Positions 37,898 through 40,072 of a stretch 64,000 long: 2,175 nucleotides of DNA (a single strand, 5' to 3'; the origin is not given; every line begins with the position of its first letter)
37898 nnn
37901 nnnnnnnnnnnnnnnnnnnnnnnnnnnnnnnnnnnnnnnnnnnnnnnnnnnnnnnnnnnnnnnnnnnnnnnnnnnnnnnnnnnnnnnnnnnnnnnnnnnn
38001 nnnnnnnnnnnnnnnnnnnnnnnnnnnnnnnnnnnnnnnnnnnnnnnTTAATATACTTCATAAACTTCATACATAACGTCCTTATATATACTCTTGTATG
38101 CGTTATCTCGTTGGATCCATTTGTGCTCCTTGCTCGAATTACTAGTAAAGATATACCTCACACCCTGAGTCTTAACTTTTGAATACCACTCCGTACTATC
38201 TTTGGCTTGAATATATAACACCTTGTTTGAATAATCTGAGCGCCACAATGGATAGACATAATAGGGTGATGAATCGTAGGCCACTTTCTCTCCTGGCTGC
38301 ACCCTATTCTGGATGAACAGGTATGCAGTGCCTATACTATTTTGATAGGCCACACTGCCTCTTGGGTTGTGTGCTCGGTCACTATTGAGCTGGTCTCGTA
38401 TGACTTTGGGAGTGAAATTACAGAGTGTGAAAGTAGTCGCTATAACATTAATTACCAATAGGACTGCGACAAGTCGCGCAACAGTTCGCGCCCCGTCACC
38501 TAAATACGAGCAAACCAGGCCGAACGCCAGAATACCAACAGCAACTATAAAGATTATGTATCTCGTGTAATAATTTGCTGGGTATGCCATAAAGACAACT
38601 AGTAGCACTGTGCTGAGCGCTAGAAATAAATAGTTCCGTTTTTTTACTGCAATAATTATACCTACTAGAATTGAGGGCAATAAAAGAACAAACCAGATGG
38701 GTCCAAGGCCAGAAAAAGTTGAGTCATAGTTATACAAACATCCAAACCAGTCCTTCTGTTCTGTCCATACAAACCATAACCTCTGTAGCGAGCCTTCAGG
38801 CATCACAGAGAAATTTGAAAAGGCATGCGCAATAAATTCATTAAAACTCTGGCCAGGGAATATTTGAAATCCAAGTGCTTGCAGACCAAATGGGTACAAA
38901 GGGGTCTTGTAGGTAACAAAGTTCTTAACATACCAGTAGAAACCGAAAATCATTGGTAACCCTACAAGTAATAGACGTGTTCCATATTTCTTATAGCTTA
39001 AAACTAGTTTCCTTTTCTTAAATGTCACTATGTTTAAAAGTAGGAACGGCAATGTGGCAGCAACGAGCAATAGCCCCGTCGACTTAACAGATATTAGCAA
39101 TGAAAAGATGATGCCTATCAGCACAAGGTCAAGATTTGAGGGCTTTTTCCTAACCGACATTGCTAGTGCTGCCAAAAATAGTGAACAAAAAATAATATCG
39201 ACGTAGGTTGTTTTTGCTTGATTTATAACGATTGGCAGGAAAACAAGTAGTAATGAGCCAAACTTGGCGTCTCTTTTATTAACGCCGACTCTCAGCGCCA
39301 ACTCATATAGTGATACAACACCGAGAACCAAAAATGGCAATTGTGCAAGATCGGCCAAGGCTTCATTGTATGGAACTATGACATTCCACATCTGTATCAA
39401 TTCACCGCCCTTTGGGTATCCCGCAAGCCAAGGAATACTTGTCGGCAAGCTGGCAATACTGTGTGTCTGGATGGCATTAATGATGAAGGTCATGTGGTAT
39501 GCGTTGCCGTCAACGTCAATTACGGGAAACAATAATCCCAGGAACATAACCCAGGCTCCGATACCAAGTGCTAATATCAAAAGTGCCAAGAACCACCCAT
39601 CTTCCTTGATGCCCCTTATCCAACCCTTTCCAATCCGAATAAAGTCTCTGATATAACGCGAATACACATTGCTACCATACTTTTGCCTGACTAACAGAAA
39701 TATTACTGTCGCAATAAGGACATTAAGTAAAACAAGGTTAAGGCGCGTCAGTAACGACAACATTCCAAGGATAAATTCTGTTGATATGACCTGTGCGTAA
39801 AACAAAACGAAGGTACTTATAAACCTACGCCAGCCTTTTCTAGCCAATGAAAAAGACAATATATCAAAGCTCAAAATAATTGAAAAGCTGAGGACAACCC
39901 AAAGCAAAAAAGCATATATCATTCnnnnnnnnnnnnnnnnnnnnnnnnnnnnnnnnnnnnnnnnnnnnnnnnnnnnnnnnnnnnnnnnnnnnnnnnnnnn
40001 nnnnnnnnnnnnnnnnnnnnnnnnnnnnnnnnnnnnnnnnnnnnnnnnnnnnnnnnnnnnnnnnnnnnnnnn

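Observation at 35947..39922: PRPP-dependent lipid-linked pentose glycosylation module: GT-C, small flippase-like protein, UbiA-type phosphoribosyltransferase and HAD phosphatase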

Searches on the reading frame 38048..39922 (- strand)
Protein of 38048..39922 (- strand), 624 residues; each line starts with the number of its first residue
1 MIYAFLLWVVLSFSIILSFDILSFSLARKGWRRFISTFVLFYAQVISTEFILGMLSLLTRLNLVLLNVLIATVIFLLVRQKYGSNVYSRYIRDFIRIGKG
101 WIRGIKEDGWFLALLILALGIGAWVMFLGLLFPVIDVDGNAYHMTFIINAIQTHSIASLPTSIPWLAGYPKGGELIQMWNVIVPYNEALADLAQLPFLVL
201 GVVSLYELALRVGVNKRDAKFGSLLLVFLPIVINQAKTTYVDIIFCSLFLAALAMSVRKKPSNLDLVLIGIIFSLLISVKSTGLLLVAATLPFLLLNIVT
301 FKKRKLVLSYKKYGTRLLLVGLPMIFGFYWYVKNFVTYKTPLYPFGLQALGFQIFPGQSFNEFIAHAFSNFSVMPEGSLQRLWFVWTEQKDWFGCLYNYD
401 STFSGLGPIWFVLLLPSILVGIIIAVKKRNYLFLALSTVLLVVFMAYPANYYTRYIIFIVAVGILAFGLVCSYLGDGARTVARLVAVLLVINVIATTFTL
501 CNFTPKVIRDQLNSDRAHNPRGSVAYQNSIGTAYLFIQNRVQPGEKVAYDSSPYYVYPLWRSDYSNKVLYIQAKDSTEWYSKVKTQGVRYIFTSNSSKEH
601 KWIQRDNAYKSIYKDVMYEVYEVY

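Call 3: search_protein_families(library=pfam, proteins=[window:38048-39922:-], max_evalue=0.01)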
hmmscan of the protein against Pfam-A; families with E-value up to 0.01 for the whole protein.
window:38048-39922:- (624 aa): 0 families

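Call 4: search_protein_families(library=ncbifam, proteins=[window:38048-39922:-], max_evalue=0.01)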
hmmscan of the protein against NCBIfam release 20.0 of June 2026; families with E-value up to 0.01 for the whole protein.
window:38048-39922:- (624 aa): 0 families

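Call 8: find_homologous_proteins(query=window:38048-39922:-, max_evalue=0.001)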
Query window:38048-39922:- (624 aa): 89 proteins with E <= 0.001 among 8000 candidates.
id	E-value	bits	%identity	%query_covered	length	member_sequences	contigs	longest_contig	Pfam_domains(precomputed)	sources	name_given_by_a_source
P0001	0.0e+0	1377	100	100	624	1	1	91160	-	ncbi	-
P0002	2.6e-256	870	60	99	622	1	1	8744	-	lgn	-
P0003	2.8e-244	830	57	99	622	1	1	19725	-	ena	-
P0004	8.0e-242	822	57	99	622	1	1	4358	-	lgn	-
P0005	7.9e-239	812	58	99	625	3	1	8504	PF02366.25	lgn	-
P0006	2.3e-234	798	56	99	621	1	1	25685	PF02366.25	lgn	-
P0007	1.5e-232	792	56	99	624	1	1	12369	-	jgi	jgi:hypothetical protein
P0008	2.5e-229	781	56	99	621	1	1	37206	-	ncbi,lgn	-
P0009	2.2e-215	735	52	99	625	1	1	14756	-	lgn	-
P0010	2.6e-211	721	50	100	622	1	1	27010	PF02366.25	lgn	-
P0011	6.1e-211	720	50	100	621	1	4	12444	PF02366.25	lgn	-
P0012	3.8e-210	718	55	91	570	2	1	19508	-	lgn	-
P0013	7.0e-210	717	50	100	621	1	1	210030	-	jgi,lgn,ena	-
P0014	1.9e-209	715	49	99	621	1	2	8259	-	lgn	-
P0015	2.4e-205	702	50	98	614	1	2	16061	-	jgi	jgi:hypothetical protein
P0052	1.7e-187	643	47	98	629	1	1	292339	-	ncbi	-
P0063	3.8e-182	625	46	96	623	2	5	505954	-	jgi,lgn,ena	jgi:hypothetical protein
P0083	3.9e-122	427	39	93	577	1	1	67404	-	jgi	jgi:hypothetical protein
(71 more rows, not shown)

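Call 9: find_encoding_contigs(protein=P0001, flank=10000, max_places=3)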
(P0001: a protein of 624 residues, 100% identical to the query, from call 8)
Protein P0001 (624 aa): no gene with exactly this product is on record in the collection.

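Call 10: find_encoding_contigs(protein=P0063, flank=10000, max_places=3)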
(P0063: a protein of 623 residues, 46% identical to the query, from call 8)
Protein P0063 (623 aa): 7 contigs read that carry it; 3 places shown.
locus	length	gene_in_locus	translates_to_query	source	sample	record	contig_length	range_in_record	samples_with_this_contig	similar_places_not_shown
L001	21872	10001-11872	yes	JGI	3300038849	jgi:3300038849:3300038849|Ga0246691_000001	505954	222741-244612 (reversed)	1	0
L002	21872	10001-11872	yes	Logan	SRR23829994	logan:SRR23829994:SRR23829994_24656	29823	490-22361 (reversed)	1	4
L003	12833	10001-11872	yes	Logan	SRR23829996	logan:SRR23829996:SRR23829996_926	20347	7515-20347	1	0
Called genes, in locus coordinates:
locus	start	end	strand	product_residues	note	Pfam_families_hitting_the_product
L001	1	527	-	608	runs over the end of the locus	PF13522:GATase_6, PF13537:GATase_7, PF01380:SIS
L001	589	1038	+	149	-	PF13673:Acetyltransf_10, PF00583:Acetyltransf_1, PF13508:Acetyltransf_7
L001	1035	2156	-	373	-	PF01757:Acyl_transf_3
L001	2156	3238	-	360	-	PF00483:NTP_transferase (weak), PF22640:ManC_GMP_beta-helix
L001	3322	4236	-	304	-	PF13793:Pribosyltran_N, PF00156:Pribosyltran, PF14572:Pribosyl_synth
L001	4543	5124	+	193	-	-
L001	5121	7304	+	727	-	PF03168:LEA_2 (faint)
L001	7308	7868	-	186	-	PF12710:HAD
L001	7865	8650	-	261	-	PF01040:UbiA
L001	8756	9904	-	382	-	PF13439:Glyco_transf_4, PF13579:Glyco_trans_4_4 (weak), PF20706:GT4-conflict (faint), PF00534:Glycos_transf_1, PF13692:Glyco_trans_1_4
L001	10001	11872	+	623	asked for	-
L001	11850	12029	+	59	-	-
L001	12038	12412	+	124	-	PF00892:EamA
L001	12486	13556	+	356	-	PF01757:Acyl_transf_3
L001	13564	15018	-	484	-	PF13727:CoA_binding_3, PF01370:Epimerase, PF02719:Polysacc_synt_2, PF04321:RmlD_sub_bind, PF01073:3Beta_HSD, PF16363:GDP_Man_Dehyd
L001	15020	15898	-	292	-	PF01370:Epimerase, PF04321:RmlD_sub_bind, PF16363:GDP_Man_Dehyd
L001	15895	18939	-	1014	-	PF13489:Methyltransf_23 (weak), PF00535:Glycos_transf_2, PF10111:Glyco_tranf_2_2, PF13641:Glyco_tranf_2_3, PF20706:GT4-conflict, PF00534:Glycos_transf_1, PF13692:Glyco_trans_1_4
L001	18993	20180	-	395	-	PF00005:ABC_tran, PF13304:AAA_21 (faint), PF14524:Wzt_C (weak)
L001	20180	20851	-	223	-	PF01061:ABC2_membrane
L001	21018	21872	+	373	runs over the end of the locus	PF13439:Glyco_transf_4, PF00534:Glycos_transf_1, PF13692:Glyco_trans_1_4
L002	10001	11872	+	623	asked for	-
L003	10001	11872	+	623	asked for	-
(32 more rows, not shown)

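Call 14: find_related_loci(query=A1, collection=genome_contigs, flank=10000)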
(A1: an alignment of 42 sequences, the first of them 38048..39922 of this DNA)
Query A1 (624 aa) in genome_contigs; peptide patterns used: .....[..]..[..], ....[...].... (x = any residue, [..] = any of these).
40 stretches matched a pattern; 7 encode a relative of the query (tblastn E <= 1e-3); 6 distinct loci.
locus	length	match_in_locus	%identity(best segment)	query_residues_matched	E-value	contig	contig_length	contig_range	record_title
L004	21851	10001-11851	58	5-622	0e+0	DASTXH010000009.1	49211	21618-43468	MAG TPA_asm: Candidatus Saccharimonadales bacterium isolate SMAG_U2409 k141_1060778, whole genome shotgun sequence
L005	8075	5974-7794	49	15-624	0e+0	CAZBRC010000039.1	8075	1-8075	MAG TPA_asm: uncultured Candidatus Saccharibacteria bacterium isolate SRP292972_co3_132 genome assembly, contig: NODE_34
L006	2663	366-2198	47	11-624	0e+0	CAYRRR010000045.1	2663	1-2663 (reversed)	MAG TPA_asm: uncultured Candidatus Saccharibacteria bacterium isolate SRP144015_co1_65 genome assembly, contig: NODE_151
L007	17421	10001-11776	46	24-623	0e+0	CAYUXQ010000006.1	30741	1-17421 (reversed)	MAG TPA_asm: uncultured Candidatus Saccharibacteria bacterium isolate SRP263991_co5_150 genome assembly, contig: NODE_30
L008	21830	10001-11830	39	7-623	3e-141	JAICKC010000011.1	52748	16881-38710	MAG: Candidatus Saccharibacteria bacterium isolate GZL_HY_2_bin.34 k141_987153_length_52748_cov_11.0000, whole genome sh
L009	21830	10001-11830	47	15-623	0e+0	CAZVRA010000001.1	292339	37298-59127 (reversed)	MAG TPA_asm: uncultured Candidatus Saccharibacteria bacterium isolate SRP170004_co1_546 genome assembly, contig: NODE_32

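Call 17: search_solved_structures(query=A1, max_evalue=1, show_alignments=1)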
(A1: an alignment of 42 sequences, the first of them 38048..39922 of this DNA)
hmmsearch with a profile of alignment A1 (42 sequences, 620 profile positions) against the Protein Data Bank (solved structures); distinct sequences matched with E-value up to 1: 0.

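Call 18: predict_structure(alignment_id=A1)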
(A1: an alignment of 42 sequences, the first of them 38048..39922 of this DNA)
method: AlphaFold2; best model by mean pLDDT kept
length: 624 residues; sequences in the alignment: 42
mean_pLDDT: 88.9   pTM: 0.91
mean pLDDT of the five models: 88.9, 88.8, 88.0, 87.5, 87.4
residues with pLDDT >= 90: 424; 70-90: 132; 50-70: 60; < 50: 8
segments of 3 or more residues with pLDDT < 50: 370-372, 448-450
pLDDT, mean of each block of 10 residues (from residue 1): 92 97 95 97 96 96 97 96 95 94 92 97 94 90 94 92 84 95 92 95 98 96 95 87 94 94 96 95 89 91 83 93 93 86 68 68 57 60 62 53 71 94 97 96 70 71 97 95 96 81 85 90 88 93 95 90 93 93 95 93 89 94 90
secondary structure, 60 per line:
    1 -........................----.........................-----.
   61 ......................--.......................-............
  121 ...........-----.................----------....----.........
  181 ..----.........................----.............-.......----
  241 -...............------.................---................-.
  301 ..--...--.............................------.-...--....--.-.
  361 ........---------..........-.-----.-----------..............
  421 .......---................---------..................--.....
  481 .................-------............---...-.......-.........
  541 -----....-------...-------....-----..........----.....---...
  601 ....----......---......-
elements in order: H2-25 H30-54 H60-82 H85-107 H109-131 H137-153 H164-167 H172-182 H187-211 H216-228 H230-236 H242-256 H263-279 H283-298 E300-302 E305-307 H310-338 E347-349 E352-355 H360-368 H378-387 H407-427 H431-446 H456-473 H476-497 H505-516 H524-530 H532-540 E546-549 E567-570 H576-585 E590-594 H598-604 E609-614 E618-623

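Call 26: fold_search(model_id=the predicted structure, library=pdb)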
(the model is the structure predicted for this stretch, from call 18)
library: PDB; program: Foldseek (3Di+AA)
matches with E <= 10: 267; with E <= 0.001: 8
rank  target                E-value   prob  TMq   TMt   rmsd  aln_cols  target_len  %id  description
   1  5ezm                  2.8e-07  1.00  0.48  0.54  10.7       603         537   13  Crystal Structure of ArnT from Cupriavidus metallidurans in the apo state (released 2016-02-17)
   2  5f15                  4.9e-07  1.00  0.45  0.51  11.6       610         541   14  Crystal Structure of ArnT from Cupriavidus metallidurans bound to Undecaprenyl phosphate (released 2016-02-17)
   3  3wak                  1.5e-05  1.00  0.40  0.30  16.8       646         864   14  Crystal structure of the Archaeoglobus fulgidus oligosaccharyltransferase (O29867_ARCFU) in the apo form (released 2013-10-30)
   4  7e9s_A                2.0e-05  1.00  0.38  0.29  14.6       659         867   13  Archaeal oligosaccharyltransferase AglB from Archaeoglobus fulgidus in complex with an inhibitory peptide and a dolich (released 2021-09-08)
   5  9i5k_A                3.0e-05  1.00  0.40  0.49  10.4       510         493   15  Structure of the Chaetomium thermophilum Pmt4 homodimer (C2 symmetry) (released 2025-12-24)
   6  3waj                  4.8e-05  1.00  0.39  0.32  15.8       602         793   13  Crystal structure of the Archaeoglobus fulgidus oligosaccharyltransferase (O29867_ARCFU) complex with Zn and sulfate (released 2013-10-30)
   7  7zlh_A                2.3e-04  1.00  0.39  0.38  10.6       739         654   12  Cryo-EM structure of C-mannosyltransferase CeDPY19, in apo state, bound to CMT2-Fab and anti-Fab nanobody (released 2023-01-11)
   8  9n9j_I                5.5e-04  1.00  0.39  0.36  12.3       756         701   10  Structure of a GRP94 folding intermediate engaged with a CCDC134- and FKBP11-bound secretory translocon (released 2025-11-19)
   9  7zlg_A                1.5e-03  1.00  0.39  0.37  10.5       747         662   12  Cryo-EM structure of C-mannosyltransferase CeDPY19, in complex with acceptor peptide and bound to CMT2-Fab and anti-Fa (released 2023-01-11)
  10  8if8_C                2.2e-03  1.00  0.40  0.42  10.0       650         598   11  Arabinosyltransferase AftA (released 2023-05-31)
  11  9s6u_A                2.4e-03  1.00  0.38  0.42  12.1       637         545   11  Ternary cryo-EM structure of human ALG9 with Dol25-PP-GlcNAc2Man8, Dol25-P-Man and Fab (released 2026-03-18)
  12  8if8_B                3.1e-03  1.00  0.41  0.41  16.0       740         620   11  Arabinosyltransferase AftA (released 2023-05-31)
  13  9s6s_A                3.2e-03  1.00  0.38  0.42  10.6       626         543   10  Ternary cryo-EM structure of human ALG9 with Dol25-PP-GlcNAc2Man6, Dol25-P-Man and Fab (released 2026-03-18)
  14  9dm5                  3.7e-03  1.00  0.28  0.40  14.4       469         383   14  Product-Bound mannosyltransferase PimE (released 2025-06-25)
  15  9i5l_A                4.5e-03  1.00  0.26  0.24   6.5       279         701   17  Structure of the Chaetomium thermophilum Pmt4 homodimer (C1 symmetry) (released 2025-12-24)
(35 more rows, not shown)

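Call 33: search_protein_families(library=pfam, alignment_id=A1, max_evalue=0.01)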
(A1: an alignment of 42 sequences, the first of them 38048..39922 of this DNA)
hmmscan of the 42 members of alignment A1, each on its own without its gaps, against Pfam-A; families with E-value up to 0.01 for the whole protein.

A. member 1, window:38048-39922:- (624 aa): 0 families

B. families by the number of members that match (of 42 scanned): 2 families
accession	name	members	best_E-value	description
PF02366.24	PMT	13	2.1e-09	Dolichyl-phosphate-mannose-protein mannosyltransferase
PF13231.12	PMT_2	3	5.4e-10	Dolichyl-phosphate-mannose-protein mannosyltransferase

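Call 40: find_encoding_contigs(protein=P0052, flank=10000, max_places=1)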
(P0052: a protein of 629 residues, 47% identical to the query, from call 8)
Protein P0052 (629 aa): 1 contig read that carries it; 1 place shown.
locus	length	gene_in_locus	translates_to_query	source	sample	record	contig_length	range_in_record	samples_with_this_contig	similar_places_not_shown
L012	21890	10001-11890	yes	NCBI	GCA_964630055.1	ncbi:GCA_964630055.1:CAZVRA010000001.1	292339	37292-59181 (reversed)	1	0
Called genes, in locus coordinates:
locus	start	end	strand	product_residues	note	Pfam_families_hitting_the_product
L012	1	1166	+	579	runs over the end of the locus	PF03816:LytR_cpsA_psr, PF13399:LytR_C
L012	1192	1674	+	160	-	PF04138:GtrA_DPMS_TM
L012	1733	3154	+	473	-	PF13727:CoA_binding_3 (weak), PF02397:Bac_transf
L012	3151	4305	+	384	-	PF13439:Glyco_transf_4, PF20706:GT4-conflict (weak), PF00534:Glycos_transf_1, PF13692:Glyco_trans_1_4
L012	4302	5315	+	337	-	PF00106:adh_short (weak), PF01073:3Beta_HSD, PF01370:Epimerase, PF02719:Polysacc_synt_2, PF04321:RmlD_sub_bind, PF05368:NmrA (faint), PF08659:KR (weak), PF16363:GDP_Man_Dehyd, +1 more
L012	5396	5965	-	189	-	PF12710:HAD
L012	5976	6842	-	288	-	PF01040:UbiA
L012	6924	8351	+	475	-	PF00070:Pyr_redox (faint), PF00890:FAD_binding_2 (faint), PF01134:GIDA (faint), PF01266:DAO (weak), PF01593:Amino_oxidase, PF12831:FAD_oxidored (weak), PF13450:NAD_binding_8, PF01593:Amino_oxidase, +3 more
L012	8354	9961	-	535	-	-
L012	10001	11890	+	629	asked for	-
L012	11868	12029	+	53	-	-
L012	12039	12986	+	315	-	PF13793:Pribosyltran_N, PF00156:Pribosyltran, PF14572:Pribosyl_synth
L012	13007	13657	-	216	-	PF13489:Methyltransf_23, PF13847:Methyltransf_31, PF08241:Methyltransf_11, PF08242:Methyltransf_12, PF13649:Methyltransf_25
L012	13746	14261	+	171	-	-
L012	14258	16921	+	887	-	-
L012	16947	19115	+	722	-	PF00535:Glycos_transf_2, PF00534:Glycos_transf_1, PF13692:Glyco_trans_1_4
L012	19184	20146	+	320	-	PF00535:Glycos_transf_2, PF10111:Glyco_tranf_2_2, PF13641:Glyco_tranf_2_3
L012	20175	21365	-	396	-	PF00005:ABC_tran, PF13304:AAA_21 (faint)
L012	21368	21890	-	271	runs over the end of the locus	PF01061:ABC2_membrane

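Call 41: find_encoding_contigs(protein=P0083, flank=10000, max_places=1)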
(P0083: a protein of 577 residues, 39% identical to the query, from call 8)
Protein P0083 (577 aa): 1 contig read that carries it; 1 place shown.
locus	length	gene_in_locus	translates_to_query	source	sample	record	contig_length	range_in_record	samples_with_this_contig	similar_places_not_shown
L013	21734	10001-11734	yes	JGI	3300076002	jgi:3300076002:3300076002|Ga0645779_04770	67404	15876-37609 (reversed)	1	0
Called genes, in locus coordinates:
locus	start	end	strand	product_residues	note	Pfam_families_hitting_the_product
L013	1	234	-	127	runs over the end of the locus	-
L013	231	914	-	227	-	PF03808:Glyco_tran_WecG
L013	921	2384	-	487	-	PF13727:CoA_binding_3, PF00106:adh_short, PF01073:3Beta_HSD, PF01370:Epimerase, PF02719:Polysacc_synt_2, PF04321:RmlD_sub_bind, PF08659:KR (weak), PF16363:GDP_Man_Dehyd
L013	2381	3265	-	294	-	PF01370:Epimerase, PF04321:RmlD_sub_bind, PF16363:GDP_Man_Dehyd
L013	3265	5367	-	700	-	PF00535:Glycos_transf_2, PF10111:Glyco_tranf_2_2, PF13641:Glyco_tranf_2_3, PF13439:Glyco_transf_4 (weak), PF20706:GT4-conflict, PF00534:Glycos_transf_1, PF13692:Glyco_trans_1_4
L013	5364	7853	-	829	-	PF04230:PS_pyruv_trans, PF13237:Fer4_10 (faint), PF13183:Fer4_8 (faint), PF14697:Fer4_21 (faint), PF00037:Fer4 (weak), PF12838:Fer4_7, PF13187:Fer4_9, PF04432:FrhB_FdhB_C, +1 more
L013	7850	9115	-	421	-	PF00005:ABC_tran, PF13304:AAA_21 (faint), PF14524:Wzt_C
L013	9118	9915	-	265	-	PF01061:ABC2_membrane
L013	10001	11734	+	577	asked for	-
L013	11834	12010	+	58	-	-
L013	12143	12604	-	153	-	PF13489:Methyltransf_23 (weak), PF08241:Methyltransf_11, PF13649:Methyltransf_25 (weak)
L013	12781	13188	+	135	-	-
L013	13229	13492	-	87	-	-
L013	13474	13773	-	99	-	-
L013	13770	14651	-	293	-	PF01040:UbiA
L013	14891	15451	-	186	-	-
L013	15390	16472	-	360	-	-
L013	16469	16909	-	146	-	-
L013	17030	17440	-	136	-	-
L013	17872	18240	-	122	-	-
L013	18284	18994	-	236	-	PF00082:Peptidase_S8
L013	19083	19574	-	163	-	PF04101:Glyco_tran_28_C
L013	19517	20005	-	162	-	PF08660:Alg14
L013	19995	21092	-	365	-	PF02350:Epimerase_2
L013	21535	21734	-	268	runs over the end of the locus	PF00483:NTP_transferase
